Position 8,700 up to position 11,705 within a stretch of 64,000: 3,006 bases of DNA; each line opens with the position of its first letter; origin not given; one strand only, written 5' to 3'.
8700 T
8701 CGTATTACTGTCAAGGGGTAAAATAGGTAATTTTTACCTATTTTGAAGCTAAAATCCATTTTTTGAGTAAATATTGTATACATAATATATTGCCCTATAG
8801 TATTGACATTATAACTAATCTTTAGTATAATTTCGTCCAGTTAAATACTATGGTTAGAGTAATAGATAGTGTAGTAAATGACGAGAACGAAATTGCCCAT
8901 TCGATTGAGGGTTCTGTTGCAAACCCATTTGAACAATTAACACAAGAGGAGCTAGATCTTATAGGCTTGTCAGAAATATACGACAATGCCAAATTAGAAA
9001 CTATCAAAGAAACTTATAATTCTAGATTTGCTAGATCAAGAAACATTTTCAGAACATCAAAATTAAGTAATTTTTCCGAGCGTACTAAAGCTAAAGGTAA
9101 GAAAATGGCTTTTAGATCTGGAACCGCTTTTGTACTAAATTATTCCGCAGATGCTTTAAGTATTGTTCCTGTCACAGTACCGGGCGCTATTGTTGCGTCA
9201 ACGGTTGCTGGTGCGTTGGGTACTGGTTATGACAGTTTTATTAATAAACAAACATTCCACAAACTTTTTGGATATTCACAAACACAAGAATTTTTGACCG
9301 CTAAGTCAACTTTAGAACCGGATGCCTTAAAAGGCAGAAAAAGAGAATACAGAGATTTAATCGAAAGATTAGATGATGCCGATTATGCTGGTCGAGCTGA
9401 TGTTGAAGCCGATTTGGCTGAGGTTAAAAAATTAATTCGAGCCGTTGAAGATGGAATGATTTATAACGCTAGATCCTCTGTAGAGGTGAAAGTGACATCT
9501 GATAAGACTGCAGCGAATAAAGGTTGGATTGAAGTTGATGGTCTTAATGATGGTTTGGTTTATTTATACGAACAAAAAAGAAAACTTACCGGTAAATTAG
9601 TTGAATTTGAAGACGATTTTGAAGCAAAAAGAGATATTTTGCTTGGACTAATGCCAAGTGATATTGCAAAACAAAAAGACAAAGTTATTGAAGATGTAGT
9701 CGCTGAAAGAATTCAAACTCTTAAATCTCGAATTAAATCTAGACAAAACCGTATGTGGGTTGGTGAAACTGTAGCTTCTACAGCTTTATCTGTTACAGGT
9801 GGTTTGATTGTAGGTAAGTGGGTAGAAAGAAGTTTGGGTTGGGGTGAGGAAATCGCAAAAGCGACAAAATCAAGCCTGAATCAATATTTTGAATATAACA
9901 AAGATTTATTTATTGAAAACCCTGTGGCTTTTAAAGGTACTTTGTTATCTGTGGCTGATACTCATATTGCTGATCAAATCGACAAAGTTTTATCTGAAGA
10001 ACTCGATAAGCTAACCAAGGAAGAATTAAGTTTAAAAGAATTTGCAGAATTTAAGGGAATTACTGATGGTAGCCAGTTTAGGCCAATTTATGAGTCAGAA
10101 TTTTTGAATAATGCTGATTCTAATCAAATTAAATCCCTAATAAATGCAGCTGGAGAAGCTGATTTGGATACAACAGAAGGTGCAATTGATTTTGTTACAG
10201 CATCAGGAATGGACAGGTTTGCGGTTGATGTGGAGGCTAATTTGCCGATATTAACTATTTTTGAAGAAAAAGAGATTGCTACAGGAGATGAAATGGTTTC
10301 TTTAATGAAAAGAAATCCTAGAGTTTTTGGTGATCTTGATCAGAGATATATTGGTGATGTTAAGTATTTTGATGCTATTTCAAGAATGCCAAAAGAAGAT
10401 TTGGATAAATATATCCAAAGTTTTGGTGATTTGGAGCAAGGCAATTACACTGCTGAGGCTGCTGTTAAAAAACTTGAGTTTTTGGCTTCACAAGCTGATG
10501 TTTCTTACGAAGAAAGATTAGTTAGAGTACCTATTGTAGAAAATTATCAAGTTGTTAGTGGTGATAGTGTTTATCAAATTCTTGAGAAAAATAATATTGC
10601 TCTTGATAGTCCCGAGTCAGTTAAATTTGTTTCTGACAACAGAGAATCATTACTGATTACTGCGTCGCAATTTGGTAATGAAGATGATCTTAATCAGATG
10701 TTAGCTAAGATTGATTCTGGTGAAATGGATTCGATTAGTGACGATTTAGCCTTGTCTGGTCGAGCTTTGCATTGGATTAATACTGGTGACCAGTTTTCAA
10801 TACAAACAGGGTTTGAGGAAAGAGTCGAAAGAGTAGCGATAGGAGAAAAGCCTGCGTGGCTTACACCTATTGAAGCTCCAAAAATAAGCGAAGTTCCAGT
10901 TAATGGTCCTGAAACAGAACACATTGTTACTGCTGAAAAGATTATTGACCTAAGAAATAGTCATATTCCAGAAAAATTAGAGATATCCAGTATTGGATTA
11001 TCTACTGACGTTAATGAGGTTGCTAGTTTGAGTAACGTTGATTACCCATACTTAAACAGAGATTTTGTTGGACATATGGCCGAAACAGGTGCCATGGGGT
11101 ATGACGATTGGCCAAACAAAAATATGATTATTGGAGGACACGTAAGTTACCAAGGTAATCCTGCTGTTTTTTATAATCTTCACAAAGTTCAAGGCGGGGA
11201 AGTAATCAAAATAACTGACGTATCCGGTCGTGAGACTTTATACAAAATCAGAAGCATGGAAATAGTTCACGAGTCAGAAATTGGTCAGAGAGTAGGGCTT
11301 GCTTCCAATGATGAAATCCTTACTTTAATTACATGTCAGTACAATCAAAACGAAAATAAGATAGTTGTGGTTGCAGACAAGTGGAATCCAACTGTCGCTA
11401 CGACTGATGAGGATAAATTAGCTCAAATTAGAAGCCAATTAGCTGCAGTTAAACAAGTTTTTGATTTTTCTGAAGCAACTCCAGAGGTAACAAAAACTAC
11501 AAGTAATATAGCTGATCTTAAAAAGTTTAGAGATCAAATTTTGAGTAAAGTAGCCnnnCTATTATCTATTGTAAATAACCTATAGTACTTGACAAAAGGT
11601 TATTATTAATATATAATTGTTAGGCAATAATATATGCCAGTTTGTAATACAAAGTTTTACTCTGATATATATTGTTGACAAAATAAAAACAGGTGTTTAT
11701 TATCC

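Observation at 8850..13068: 902-aa sortase fusion protein encoded directly upstream of an LPKTG substrate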

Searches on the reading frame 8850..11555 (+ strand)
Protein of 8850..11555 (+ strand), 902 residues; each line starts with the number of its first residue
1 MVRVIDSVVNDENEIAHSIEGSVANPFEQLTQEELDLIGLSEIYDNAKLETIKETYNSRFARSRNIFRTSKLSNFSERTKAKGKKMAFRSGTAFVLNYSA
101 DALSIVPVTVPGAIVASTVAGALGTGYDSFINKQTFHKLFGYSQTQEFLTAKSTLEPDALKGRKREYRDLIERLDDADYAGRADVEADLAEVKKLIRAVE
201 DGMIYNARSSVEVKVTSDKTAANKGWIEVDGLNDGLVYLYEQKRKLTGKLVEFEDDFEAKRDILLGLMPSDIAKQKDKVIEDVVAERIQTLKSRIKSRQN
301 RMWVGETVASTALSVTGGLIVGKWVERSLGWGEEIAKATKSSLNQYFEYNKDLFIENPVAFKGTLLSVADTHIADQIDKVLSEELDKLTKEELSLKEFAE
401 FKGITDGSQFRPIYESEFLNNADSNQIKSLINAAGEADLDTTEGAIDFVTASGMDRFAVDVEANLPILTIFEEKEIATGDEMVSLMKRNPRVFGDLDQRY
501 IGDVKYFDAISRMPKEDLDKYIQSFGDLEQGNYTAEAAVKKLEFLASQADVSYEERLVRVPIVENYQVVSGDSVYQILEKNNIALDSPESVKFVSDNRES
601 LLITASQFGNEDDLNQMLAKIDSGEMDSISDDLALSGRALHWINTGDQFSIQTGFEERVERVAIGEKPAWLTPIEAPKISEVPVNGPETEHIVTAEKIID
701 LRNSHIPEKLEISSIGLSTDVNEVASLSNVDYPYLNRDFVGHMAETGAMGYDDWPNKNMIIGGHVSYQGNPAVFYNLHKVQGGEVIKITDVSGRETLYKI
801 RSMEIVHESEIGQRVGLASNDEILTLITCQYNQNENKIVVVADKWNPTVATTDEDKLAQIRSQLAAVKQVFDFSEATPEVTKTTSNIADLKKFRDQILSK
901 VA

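Call 3: search_protein_families(library=pfam, proteins=[window:8850-11555:+], max_evalue=0.1)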
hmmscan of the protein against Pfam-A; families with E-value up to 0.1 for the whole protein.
window:8850-11555:+ (902 aa): 1 family
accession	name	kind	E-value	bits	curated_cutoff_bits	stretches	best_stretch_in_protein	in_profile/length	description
PF04203.18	Sortase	-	1e-16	61.2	26.6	1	710-843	1-123/125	Sortase domain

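Call 4: search_protein_families(library=ncbifam, proteins=[window:8850-11555:+], max_evalue=0.1)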
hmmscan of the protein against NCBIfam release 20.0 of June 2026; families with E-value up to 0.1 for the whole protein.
window:8850-11555:+ (902 aa): 4 families
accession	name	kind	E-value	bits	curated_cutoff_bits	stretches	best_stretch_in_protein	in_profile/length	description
NF033748.1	class_F_sortase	subfamily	4.7e-10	39.3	166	1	706-833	10-139/155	class F sortase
TIGR01076.1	sortase_fam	subfamily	9.1e-10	38.5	39.35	1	755-853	40-135/136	sortase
TIGR03784.1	marine_sortase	equivalog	9.8e-07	28.6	158.25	1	757-829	91-156/174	class GN sortase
TIGR03064.1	sortase_srtB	equivalog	0.0015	17.9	153.75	1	804-840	199-235/235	class B sortase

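Call 5: find_homologous_proteins(query=window:8850-11555:+, max_evalue=0.001)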
Query window:8850-11555:+ (902 aa): 10 proteins with E <= 0.001 among 8000 candidates.
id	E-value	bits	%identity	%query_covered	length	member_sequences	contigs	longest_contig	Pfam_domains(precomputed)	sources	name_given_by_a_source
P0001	0.0e+0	1885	95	100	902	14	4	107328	PF04203.19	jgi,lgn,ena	-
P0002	0.0e+0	1760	88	100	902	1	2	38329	PF04203.19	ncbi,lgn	-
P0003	0.0e+0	1337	65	100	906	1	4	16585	PF04203.19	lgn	-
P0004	0.0e+0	1328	65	100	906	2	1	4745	PF04203.19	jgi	-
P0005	0.0e+0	1324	66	100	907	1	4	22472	PF04203.19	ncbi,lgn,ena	-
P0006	0.0e+0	1311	64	100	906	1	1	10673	PF04203.19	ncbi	-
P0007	0.0e+0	1299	62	100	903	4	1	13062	PF04203.19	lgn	-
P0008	0.0e+0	1259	62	99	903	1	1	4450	PF04203.19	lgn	-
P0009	1.0e-297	1008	51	99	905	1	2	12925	PF04203.19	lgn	-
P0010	1.5e-266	905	65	68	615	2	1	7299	PF04203.19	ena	-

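Call 6: search_solved_structures(query=window:8850-11555:+, max_evalue=1, show_alignments=3)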
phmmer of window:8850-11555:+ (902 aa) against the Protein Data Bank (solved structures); distinct sequences matched with E-value up to 1: 5.
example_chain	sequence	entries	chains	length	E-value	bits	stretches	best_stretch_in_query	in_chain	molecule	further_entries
8t28_A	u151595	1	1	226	0.0011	20.5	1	740-850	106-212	Class C sortase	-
6ixz_A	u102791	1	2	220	0.0028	19.2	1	756-846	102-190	Sortase family protein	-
7d6p_A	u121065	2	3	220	0.0045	18.5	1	756-844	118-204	Sortase family protein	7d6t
1t2p_A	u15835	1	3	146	0.12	13.7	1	754-834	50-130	sortase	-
1ija_A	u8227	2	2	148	0.13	13.7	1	754-834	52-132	Sortase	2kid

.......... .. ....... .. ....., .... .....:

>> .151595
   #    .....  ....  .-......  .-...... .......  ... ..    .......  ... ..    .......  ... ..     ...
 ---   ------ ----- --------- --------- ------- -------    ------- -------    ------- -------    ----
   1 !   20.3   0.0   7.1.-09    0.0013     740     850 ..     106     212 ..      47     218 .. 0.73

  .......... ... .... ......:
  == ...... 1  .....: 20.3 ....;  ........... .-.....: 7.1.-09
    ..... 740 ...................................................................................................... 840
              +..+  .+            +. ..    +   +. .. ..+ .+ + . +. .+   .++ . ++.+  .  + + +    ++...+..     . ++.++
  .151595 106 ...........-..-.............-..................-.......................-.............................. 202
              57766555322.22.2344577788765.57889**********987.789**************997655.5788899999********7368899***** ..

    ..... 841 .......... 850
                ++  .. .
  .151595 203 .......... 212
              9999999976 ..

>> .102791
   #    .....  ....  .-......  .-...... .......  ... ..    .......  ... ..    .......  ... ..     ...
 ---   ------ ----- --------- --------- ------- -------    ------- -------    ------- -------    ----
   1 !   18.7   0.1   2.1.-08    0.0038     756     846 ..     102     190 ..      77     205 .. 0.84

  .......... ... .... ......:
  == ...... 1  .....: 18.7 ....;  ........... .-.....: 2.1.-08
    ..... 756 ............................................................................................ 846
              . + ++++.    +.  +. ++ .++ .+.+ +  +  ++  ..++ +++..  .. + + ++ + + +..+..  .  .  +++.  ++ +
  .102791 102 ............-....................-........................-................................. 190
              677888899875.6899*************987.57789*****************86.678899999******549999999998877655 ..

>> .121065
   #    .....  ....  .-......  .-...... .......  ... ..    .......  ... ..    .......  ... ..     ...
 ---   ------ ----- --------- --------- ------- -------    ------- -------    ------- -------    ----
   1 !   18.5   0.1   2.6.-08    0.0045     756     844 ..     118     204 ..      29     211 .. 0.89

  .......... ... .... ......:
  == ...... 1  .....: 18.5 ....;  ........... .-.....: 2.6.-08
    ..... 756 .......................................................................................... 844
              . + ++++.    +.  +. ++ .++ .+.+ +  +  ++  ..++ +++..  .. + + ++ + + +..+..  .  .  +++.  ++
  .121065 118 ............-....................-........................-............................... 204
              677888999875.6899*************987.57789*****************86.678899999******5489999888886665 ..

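Call 14: find_encoding_contigs(protein=P0009, flank=8000, max_places=3)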
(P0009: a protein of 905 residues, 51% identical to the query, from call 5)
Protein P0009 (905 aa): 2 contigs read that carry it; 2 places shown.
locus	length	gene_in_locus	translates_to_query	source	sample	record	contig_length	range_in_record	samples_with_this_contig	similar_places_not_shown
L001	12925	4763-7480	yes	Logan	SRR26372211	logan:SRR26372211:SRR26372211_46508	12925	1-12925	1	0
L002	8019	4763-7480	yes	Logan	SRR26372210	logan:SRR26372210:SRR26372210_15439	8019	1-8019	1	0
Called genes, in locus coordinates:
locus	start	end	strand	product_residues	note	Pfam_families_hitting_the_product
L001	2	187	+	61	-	?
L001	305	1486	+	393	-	PF23459:S1_RRP5 (faint), PF00575:S1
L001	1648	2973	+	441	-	PF18073:Zn_ribbon_LapB, PF13481:AAA_25, PF03796:DnaB_C (faint), PF06745:ATPase, PF23442:DUF7125 (weak), PF13541:ChlI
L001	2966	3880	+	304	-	-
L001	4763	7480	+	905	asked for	PF04203:Sortase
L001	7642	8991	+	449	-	-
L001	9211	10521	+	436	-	PF07497:Rho_RNA_bind, PF00006:ATP-synt_ab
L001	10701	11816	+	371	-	PF01476:LysM, PF23473:LysM3_LYK4_5 (faint), PF01476:LysM, PF01551:Peptidase_M23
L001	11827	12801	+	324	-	PF01018:GTP1_OBG, PF03193:RsgA_GTPase (faint), PF00025:Arf (faint), PF00350:Dynamin_N (faint), PF01926:MMR_HSR1, PF02421:FeoB_N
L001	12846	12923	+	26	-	?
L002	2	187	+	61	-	?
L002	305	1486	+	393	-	PF23459:S1_RRP5 (faint), PF00575:S1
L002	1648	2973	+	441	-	PF18073:Zn_ribbon_LapB, PF13481:AAA_25, PF03796:DnaB_C (faint), PF06745:ATPase, PF23442:DUF7125 (weak), PF13541:ChlI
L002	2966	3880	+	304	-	-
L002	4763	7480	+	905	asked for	PF04203:Sortase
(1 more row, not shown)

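Call 15: find_encoding_contigs(protein=P0005, flank=8000, max_places=3)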
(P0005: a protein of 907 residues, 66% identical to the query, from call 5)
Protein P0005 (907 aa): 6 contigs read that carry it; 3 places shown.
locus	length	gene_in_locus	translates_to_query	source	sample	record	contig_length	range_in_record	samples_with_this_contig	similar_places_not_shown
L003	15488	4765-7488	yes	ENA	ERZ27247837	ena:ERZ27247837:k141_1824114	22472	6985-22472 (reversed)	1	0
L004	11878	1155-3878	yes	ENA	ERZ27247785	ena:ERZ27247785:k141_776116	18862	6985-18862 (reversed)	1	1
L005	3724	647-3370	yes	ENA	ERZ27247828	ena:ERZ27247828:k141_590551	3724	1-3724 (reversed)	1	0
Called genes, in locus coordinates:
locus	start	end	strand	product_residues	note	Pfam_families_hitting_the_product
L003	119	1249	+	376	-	PF23459:S1_RRP5 (faint), PF00575:S1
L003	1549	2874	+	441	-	PF18073:Zn_ribbon_LapB, PF13481:AAA_25, PF03796:DnaB_C (weak), PF23442:DUF7125 (weak), PF06745:ATPase, PF13479:AAA_24 (weak), PF13541:ChlI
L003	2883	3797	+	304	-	-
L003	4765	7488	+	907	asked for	PF04203:Sortase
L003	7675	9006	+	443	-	-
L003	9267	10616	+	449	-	PF07497:Rho_RNA_bind, PF00006:ATP-synt_ab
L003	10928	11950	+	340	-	PF01476:LysM, PF23473:LysM3_LYK4_5 (faint), PF01551:Peptidase_M23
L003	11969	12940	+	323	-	PF01018:GTP1_OBG, PF03193:RsgA_GTPase (faint), PF00025:Arf (weak), PF00350:Dynamin_N (faint), PF01926:MMR_HSR1, PF02421:FeoB_N, PF04670:Gtr1_RagA (weak)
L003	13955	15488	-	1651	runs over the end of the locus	-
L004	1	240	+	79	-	?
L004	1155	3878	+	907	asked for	PF04203:Sortase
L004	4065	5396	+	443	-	-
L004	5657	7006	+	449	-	PF07497:Rho_RNA_bind, PF00006:ATP-synt_ab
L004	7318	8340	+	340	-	PF01476:LysM, PF23473:LysM3_LYK4_5 (faint), PF01551:Peptidase_M23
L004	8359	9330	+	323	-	PF01018:GTP1_OBG, PF03193:RsgA_GTPase (faint), PF00025:Arf (weak), PF00350:Dynamin_N (faint), PF01926:MMR_HSR1, PF02421:FeoB_N, PF04670:Gtr1_RagA (weak)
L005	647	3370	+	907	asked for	PF04203:Sortase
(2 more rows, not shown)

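Call 27: predict_structure(alignment_id=A1)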
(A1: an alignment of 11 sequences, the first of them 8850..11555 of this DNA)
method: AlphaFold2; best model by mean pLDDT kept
length: 902 residues; sequences in the alignment: 11
mean_pLDDT: 50.6   pTM: 0.34
mean pLDDT of the five models: 50.6, 48.4, 46.4, 45.7, 44.1
residues with pLDDT >= 90: 0; 70-90: 209; 50-70: 209; < 50: 484
segments of 3 or more residues with pLDDT < 50: 1-28, 57-161, 303-395, 410-412, 414-416, 418-446, 448-465, 528-532, 550-558, 633-636, 657-665, 675-780, 789-794, 816-825, 827-836, 848-857, 862-885, 899-902
pLDDT, mean of each block of 10 residues (from residue 1): 33 32 41 75 83 58 34 27 25 28 30 32 25 28 36 39 58 65 79 77 60 55 56 73 81 77 77 61 77 68 42 29 30 36 40 37 34 42 44 49 54 47 43 43 44 40 47 65 70 66 76 80 62 65 68 44 68 74 76 79 75 78 74 52 71 55 53 46 27 23 29 31 28 27 26 26 29 39 53 53 56 48 45 46 55 49 42 32 48 57 36
secondary structure, 60 per line:
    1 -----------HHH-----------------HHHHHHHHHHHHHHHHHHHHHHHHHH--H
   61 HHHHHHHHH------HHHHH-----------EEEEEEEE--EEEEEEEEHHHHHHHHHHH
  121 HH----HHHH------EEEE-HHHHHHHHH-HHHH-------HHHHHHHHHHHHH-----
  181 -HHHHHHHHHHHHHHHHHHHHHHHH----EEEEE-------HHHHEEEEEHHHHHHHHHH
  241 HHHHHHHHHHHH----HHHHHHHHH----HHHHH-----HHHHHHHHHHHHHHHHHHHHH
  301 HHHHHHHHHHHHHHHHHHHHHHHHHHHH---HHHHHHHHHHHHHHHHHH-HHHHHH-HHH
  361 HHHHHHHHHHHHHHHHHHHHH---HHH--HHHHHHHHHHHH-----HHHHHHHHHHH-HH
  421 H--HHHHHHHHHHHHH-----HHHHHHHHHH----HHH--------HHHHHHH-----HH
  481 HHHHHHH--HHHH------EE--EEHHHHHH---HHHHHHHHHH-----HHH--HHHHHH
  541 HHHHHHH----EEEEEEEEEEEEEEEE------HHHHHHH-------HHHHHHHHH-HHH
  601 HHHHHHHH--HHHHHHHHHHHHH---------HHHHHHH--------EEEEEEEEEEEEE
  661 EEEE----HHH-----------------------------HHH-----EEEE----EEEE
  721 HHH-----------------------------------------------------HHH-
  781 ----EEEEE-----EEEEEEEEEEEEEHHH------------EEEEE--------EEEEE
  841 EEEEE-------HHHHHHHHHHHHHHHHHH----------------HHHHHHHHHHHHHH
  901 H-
elements in order (helices of 4 or more, strands of 3 or more residues): H32-57 H60-69 H76-80 E92-99 E102-109 H110-122 H127-130 E137-140 H142-150 H152-155 H163-175 H182-205 E210-214 H222-225 E226-230 H231-252 H257-265 H270-274 H280-328 H332-349 H351-356 H358-381 H390-401 H407-417 H424-436 H442-451 H467-473 H479-487 H490-493 H506-511 H515-524 H535-547 E552-567 H574-580 H588-596 H598-608 H611-623 H633-639 E648-664 E709-712 E717-720 E785-789 E795-807 E823-827 E836-845 H853-870 H887-901

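Call 34: find_related_loci(query=A1, collection=genome_contigs, flank=10000)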
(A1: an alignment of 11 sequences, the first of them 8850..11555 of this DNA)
Query A1 (902 aa) in genome_contigs; peptide patterns used: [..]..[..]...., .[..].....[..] (x = any residue, [..] = any of these).
124 stretches matched a pattern; 4 encode a relative of the query (tblastn E <= 1e-3); 4 distinct loci.
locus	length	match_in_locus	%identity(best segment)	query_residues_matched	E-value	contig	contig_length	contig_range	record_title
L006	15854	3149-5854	88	1-902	0e+0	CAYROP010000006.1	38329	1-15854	MAG TPA_asm: uncultured Gammaproteobacteria bacterium isolate SRP173033_co3_106 genome assembly, contig: NODE_1086_lengt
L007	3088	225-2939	64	1-902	0e+0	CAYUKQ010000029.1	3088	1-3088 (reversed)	MAG TPA_asm: uncultured Gammaproteobacteria bacterium isolate binchicken_co105_428 genome assembly, contig: NODE_46092_l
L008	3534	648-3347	66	1-895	0e+0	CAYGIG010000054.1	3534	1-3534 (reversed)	MAG TPA_asm: uncultured Gammaproteobacteria bacterium isolate ERP113451_co3_276 genome assembly, contig: NODE_30651_leng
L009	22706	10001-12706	95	1-902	0e+0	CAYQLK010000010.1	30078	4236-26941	MAG TPA_asm: uncultured Gammaproteobacteria bacterium isolate SRP286056_co1_654 genome assembly, contig: NODE_1717_lengt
